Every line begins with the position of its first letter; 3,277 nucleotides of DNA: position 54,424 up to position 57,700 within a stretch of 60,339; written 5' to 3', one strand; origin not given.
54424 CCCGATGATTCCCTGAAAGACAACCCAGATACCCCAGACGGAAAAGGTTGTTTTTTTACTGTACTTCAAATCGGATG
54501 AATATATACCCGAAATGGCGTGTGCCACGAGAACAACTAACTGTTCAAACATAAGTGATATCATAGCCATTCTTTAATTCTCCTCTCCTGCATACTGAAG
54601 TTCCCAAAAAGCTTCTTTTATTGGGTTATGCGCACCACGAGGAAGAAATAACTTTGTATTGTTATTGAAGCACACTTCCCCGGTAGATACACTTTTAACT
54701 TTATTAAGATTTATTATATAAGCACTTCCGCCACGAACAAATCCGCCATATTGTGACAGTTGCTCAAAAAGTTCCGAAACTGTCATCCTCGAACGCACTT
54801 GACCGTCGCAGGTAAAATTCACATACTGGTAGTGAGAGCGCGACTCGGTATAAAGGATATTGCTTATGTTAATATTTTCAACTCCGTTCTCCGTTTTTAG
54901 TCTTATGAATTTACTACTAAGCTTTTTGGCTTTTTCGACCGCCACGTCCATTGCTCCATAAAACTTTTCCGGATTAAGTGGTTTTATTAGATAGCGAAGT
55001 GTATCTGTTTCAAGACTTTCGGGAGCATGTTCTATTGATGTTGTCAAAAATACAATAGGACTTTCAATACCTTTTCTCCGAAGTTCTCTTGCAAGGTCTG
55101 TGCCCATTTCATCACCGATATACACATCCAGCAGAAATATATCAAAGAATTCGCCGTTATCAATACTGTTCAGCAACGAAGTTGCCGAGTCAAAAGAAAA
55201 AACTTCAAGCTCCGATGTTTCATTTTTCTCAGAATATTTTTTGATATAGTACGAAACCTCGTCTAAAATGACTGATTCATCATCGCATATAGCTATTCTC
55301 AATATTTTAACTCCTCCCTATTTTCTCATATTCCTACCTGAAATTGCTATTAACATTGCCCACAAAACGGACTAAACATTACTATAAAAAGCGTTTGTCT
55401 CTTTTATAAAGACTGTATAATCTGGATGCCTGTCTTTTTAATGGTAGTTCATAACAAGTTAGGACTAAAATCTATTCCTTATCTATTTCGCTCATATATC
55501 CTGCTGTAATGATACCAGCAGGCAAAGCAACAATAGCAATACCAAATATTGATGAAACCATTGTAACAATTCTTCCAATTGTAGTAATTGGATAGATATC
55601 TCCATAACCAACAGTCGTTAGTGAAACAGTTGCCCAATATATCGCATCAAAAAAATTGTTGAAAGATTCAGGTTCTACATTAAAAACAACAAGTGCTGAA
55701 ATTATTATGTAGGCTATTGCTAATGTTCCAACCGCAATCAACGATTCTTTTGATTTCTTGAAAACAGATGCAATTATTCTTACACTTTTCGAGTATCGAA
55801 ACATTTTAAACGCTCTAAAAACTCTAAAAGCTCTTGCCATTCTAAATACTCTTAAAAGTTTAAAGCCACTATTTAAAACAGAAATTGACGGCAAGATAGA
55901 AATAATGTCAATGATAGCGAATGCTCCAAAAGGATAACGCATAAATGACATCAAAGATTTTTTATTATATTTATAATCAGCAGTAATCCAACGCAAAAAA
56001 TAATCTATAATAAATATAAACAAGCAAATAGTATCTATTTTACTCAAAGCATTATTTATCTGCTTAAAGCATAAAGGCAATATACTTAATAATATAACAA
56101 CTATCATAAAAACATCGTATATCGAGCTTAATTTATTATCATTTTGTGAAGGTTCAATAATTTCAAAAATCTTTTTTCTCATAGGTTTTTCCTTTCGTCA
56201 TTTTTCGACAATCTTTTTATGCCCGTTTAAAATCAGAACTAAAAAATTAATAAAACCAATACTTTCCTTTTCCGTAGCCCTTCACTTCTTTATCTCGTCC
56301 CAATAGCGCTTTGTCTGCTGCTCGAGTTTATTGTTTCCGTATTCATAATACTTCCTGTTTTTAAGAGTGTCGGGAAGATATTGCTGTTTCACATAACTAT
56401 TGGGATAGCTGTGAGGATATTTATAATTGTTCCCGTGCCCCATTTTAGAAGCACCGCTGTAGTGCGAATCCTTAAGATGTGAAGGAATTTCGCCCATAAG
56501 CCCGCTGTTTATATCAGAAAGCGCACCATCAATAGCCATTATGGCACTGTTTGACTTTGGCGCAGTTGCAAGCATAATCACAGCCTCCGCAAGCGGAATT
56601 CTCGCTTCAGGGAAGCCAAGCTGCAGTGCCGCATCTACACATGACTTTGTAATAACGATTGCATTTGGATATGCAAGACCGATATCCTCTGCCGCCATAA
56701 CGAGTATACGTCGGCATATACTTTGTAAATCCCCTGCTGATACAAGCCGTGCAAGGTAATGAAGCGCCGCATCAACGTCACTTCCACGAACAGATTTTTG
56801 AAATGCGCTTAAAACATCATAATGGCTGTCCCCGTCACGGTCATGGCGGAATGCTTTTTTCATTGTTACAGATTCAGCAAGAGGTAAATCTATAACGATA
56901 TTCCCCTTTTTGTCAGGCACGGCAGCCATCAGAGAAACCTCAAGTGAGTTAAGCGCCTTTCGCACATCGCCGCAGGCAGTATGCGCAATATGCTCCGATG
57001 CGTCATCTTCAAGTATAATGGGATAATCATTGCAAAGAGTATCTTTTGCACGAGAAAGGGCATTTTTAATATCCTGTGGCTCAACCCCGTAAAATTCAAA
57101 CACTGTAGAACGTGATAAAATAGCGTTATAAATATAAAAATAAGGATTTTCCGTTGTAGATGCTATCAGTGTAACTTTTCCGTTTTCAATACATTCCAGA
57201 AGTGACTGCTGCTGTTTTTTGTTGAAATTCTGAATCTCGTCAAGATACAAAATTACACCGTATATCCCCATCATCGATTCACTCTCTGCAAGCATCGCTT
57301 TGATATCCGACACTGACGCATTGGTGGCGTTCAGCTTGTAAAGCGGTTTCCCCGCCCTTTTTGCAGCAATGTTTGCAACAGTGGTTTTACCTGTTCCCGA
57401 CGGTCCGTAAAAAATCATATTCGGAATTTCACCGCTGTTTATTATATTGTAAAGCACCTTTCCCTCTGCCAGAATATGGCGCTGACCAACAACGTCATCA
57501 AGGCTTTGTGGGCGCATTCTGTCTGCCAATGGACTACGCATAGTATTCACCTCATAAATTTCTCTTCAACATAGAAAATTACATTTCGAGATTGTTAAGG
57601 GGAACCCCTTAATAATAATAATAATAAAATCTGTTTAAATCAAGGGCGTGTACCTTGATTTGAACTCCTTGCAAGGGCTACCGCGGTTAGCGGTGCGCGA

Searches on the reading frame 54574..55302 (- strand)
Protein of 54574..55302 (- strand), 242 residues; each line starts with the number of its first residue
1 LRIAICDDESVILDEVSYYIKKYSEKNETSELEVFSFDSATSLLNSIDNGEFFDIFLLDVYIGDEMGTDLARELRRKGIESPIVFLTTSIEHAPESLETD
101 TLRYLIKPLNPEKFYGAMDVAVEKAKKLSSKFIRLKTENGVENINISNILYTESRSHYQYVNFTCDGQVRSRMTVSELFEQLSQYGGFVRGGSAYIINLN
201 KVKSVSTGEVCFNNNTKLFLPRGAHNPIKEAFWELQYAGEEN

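Call 6: search_protein_families(library=pfam, proteins=[window:54574-55302:-], max_evalue=0.001)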
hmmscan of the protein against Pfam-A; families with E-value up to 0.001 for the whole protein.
window:54574-55302:- (242 aa): 2 families
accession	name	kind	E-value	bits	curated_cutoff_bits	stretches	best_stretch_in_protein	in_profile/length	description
PF00072.30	Response_reg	-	4.5e-12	46.5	30.2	1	3-115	1-107/111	Response regulator receiver domain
PF04397.21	LytTR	-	6.8e-11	42.7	22.6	1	142-232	4-97/98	LytTr DNA-binding domain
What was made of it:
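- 54574..55302 (-): Response regulator, receiver + LytTR DNA-binding domain (242 aa). Pfam Response_reg 4.5e-12 and LytTR 6.8e-11 (call 6).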

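Call 8: search_protein_families(library=ncbifam, proteins=[window:54574-55302:-], max_evalue=0.01)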
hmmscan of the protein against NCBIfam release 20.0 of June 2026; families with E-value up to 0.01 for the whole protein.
window:54574-55302:- (242 aa): 38 families (the best 25 are shown)
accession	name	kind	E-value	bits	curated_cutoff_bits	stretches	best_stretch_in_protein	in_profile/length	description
NF010684.1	PRK14084.1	equivalog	4.3e-11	43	375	1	1-127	1-121/254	response regulator transcription factor LytR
NF006900.1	PRK09390.1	equivalog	1.1e-07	31.6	255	1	5-129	9-127/203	response regulator FixJ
NF008296.0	PRK11083.1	equivalog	1.9e-07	30.7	273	1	2-136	5-132/228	two-component system response regulator CreB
NF008677.0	PRK11697.1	equivalog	1.9e-07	30.7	246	1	1-228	2-223/238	two-component system response regulator BtsR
NF007750.0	PRK10430.1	equivalog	5.3e-07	29.4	262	1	3-131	4-130/239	two-component system response regulator DcuR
NF033117.2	vanR_ACDEGLN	exception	1.8e-06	27.7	350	1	3-130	1-121/226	VanR-ABDEGLN family response regulator transcription factor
NF007005.1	PRK09468.1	equivalog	1.8e-06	27.5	331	1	3-118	6-115/237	osmolarity response regulator transcription factor OmpR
NF041946.1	LuxO_transreg_Vib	equivalog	4.4e-06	25.7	800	1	37-137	26-127/463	quorum-sensing sigma-54 dependent transcriptional regulator LuxO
NF051850.1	RespRegRprY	equivalog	2.4e-05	23.8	370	1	1-121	5-119/234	response regulator transcription factor RprY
NF045991.1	RespRegCtrARhodob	equivalog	3.1e-05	23.8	350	1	52-136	44-130/224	response regulator transcription factor CtrA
NF045505.1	RR_RssB_Pseudo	equivalog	3.4e-05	23.1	700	1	5-139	10-140/394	two-component system response regulator RssB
NF040534.1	resp_reg_YycF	equivalog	4e-05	23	340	1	2-149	2-138/231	response regulator YycF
TIGR02154.1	PhoB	equivalog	5.7e-05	22.5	296.2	1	2-119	4-117/226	phosphate regulon transcriptional regulator PhoB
NF045914.1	RespRegNblR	equivalog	6.2e-05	22.7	300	1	27-126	26-126/228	response regulator transcription factor NblR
NF007689.0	PRK10365.1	equivalog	6.9e-05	21.8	760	1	44-129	42-128/441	sigma-54-dependent response regulator transcription factor ZraR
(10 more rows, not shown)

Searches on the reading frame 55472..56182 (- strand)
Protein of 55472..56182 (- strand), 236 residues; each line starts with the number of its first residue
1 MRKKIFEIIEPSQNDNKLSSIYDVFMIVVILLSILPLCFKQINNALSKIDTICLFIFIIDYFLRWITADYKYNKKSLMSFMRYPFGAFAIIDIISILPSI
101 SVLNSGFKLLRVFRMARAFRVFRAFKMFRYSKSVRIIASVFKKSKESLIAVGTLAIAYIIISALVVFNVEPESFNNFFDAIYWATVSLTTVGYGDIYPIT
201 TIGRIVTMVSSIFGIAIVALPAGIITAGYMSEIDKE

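Call 6: search_protein_families(library=pfam, proteins=[window:55472-56182:-], max_evalue=0.001)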
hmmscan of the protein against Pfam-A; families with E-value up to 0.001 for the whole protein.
window:55472-56182:- (236 aa): 2 families
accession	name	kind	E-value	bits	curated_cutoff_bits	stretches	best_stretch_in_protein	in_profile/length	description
PF00520.37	Ion_trans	-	1.6e-29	103.2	25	1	20-230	2-234/241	Ion transport protein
PF07885.22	Ion_trans_2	-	4.7e-17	62.1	22.5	1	156-225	4-73/79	Ion channel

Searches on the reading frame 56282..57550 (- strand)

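Call 6: search_protein_families(library=pfam, proteins=[window:56282-57550:-], max_evalue=0.001)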
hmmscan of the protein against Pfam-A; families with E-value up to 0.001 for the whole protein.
window:56282-57550:- (422 aa): 11 families
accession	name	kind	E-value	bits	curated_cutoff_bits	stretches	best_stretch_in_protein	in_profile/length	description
PF12002.13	MgsA_C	-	2.8e-67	226.2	27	1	256-421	1-167/167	MgsA AAA+ ATPase C terminal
PF16193.11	AAA_assoc_2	-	5.1e-24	84.8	34.3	1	176-255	3-81/81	AAA C-terminal domain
PF00004.35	AAA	-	3.2e-12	47.5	21.2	1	45-149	1-124/131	ATPase family associated with various cellular activities (AAA)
PF05496.18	RuvB_N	-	1.8e-09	38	27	1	12-130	1-117/159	Holliday junction DNA helicase RuvB P-loop domain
PF07728.20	AAA_5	-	4.2e-07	30.5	22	1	44-134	1-103/139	AAA domain (dynein-related subfamily)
PF14532.12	Sigma54_activ_2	-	4.4e-07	30.7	25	1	47-134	26-109/138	Sigma-54 interaction domain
PF00158.32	Sigma54_activat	-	1.5e-06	28.4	20.2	1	44-134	24-130/168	Sigma-54 interaction domain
PF01078.27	Mg_chelatase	-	1.5e-06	28.2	20.3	0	100-134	109-143/207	Magnesium chelatase, subunit ChlI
PF06048.17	DUF927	-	7.1e-05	23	22.6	1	45-125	194-268/284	Domain of unknown function (DUF927)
PF13191.12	AAA_16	-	0.00047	21.1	32.6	0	22-69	4-51/167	AAA ATPase domain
PF13401.12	AAA_22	-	0.00072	20.3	27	0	45-83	8-50/130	AAA domain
